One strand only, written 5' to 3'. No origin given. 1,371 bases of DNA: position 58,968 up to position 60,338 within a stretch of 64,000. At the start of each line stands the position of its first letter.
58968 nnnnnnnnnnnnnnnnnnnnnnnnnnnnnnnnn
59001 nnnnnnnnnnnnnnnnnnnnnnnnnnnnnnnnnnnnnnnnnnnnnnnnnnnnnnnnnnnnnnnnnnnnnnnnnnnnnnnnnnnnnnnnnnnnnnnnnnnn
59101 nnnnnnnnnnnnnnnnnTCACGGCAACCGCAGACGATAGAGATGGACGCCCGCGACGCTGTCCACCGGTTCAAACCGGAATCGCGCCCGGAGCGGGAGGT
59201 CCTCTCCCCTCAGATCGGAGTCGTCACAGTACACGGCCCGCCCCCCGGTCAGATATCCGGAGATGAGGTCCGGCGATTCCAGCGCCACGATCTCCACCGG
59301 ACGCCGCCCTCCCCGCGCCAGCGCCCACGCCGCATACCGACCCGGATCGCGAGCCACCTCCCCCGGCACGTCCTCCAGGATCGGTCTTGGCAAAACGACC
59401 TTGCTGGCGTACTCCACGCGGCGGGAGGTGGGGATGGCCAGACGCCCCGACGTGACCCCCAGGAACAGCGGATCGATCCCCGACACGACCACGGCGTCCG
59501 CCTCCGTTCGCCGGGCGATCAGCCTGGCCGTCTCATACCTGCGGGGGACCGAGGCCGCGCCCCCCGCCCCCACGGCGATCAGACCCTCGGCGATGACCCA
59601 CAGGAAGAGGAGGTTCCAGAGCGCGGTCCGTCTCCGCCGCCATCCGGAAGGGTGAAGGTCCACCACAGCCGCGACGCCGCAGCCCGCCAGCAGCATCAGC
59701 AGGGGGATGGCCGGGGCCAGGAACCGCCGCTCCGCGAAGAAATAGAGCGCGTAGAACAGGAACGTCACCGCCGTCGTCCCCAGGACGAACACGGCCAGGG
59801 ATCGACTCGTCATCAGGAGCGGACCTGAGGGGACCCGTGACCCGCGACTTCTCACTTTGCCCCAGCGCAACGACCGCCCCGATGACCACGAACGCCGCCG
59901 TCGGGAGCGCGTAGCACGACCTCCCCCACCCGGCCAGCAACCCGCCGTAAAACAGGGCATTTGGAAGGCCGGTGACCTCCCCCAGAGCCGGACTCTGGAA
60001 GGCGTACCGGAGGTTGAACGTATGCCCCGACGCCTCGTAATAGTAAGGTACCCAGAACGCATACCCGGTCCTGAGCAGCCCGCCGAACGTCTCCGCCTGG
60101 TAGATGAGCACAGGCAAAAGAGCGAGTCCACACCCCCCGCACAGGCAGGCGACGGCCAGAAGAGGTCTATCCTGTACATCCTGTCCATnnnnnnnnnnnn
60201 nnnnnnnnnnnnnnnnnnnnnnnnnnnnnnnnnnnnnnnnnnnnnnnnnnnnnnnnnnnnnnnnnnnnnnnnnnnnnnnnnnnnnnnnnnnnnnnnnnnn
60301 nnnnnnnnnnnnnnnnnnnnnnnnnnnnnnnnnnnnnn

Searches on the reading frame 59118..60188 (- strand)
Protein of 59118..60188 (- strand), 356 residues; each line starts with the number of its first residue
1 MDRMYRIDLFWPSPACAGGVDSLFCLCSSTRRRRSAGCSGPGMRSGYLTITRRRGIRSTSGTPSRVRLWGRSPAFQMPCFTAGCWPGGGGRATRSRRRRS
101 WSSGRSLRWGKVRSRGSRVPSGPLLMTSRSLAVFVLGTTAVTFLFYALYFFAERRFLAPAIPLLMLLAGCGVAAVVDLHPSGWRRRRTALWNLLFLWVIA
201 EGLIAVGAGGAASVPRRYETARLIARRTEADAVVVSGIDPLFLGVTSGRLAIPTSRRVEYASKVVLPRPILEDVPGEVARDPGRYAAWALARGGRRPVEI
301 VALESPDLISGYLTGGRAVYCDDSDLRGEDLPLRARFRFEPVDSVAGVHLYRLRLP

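Call 97: search_protein_families(library=pfam, proteins=[window:59118-60188:-], max_evalue=0.00001)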
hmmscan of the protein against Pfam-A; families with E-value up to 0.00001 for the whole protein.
window:59118-60188:- (356 aa): 1 family
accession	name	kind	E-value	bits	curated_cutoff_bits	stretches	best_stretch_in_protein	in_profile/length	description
PF03901.23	Glyco_transf_22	-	7.1e-06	25.9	23.8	1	132-204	291-358/414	Alg9-like mannosyltransferase family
